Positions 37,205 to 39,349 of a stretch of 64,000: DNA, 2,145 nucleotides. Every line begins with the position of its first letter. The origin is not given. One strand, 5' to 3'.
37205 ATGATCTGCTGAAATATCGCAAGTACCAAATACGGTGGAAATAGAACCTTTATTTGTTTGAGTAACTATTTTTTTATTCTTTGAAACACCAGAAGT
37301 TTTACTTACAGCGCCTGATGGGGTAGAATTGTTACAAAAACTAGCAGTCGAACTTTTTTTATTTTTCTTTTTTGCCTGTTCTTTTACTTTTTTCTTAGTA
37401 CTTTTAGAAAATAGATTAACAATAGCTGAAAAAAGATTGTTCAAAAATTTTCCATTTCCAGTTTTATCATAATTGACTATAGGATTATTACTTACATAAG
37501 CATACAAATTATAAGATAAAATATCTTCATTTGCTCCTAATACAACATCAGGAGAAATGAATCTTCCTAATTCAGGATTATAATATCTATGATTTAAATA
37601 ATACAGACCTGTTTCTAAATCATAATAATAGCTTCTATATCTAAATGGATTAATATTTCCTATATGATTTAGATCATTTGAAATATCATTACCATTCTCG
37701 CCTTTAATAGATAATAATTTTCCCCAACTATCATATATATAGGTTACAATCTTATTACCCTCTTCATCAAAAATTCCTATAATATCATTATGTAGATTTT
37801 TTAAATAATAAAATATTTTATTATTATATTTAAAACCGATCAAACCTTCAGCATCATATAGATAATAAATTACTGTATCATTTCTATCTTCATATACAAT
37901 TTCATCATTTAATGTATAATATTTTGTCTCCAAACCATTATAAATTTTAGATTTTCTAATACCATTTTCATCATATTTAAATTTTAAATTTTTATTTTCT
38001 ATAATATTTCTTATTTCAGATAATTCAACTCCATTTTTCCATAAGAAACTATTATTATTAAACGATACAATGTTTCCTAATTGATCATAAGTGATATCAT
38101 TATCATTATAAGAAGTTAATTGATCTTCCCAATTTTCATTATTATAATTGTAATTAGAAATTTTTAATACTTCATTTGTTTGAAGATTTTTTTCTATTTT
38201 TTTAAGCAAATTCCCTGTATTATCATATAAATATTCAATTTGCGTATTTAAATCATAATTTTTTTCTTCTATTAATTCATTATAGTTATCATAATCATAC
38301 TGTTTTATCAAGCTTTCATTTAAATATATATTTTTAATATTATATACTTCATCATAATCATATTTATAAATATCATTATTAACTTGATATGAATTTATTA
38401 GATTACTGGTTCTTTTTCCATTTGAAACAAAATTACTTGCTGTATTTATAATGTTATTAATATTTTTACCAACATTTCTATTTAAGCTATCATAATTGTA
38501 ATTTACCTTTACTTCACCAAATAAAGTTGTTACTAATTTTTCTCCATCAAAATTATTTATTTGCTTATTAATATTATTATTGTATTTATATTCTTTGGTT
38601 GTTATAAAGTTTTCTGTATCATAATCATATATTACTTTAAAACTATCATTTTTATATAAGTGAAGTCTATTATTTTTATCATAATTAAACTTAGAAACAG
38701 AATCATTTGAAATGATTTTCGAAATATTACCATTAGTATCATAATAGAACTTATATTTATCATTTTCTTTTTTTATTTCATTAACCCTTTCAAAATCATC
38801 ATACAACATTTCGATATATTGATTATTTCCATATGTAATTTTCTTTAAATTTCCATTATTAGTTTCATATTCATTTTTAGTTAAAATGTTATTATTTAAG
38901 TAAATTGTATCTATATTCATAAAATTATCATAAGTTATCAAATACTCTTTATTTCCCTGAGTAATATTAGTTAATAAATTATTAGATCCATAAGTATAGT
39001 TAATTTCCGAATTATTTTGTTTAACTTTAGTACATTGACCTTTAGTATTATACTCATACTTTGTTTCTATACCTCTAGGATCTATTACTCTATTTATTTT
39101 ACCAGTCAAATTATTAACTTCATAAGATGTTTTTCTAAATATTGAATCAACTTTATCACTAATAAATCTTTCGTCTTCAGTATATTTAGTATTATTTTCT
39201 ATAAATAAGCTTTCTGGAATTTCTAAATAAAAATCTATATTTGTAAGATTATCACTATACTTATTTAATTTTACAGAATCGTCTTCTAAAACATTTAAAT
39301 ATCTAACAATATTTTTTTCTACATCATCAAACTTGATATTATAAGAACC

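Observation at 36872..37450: Unrecognised 192-aa C-terminal toxin domain with a hydrophobic, amphipathic tail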

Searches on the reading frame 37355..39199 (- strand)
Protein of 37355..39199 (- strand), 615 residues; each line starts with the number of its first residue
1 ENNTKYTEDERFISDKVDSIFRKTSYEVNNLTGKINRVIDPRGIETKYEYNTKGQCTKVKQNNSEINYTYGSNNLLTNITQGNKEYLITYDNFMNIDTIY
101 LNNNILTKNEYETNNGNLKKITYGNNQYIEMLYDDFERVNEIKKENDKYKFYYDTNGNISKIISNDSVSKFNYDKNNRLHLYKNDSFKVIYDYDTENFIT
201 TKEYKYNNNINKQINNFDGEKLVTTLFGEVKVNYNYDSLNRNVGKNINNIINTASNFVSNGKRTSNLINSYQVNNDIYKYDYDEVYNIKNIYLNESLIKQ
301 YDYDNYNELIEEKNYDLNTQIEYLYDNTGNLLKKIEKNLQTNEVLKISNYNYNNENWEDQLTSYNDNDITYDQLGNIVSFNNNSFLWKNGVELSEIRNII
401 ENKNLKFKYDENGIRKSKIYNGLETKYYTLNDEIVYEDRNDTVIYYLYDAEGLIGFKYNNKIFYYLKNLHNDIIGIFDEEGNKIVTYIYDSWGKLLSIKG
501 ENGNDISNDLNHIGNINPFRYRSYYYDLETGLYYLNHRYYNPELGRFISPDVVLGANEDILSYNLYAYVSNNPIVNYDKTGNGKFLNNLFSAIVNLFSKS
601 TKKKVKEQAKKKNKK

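Call 18: find_related_loci(query=window:37355-39199:-, collection=genome_contigs, flank=8000)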
Query window:37355-39199:- (615 aa) in genome_contigs; peptide patterns used: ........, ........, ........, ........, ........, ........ (x = any residue, [..] = any of these).
138 stretches matched a pattern; 1 encode a relative of the query (tblastn E <= 1e-3); 1 distinct loci.
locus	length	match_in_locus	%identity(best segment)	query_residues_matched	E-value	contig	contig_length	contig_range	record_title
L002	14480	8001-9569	25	88-605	3e-23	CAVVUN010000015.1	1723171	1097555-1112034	MAG: Nitrospirota bacterium isolate MFD03899.bin.2.182 genome assembly, contig: contig_7566, whole genome shotgun sequen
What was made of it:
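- Tried and rejected: It gave only a 25%-identical Nitrospirota RHS, so the organism was not identified (call 18).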
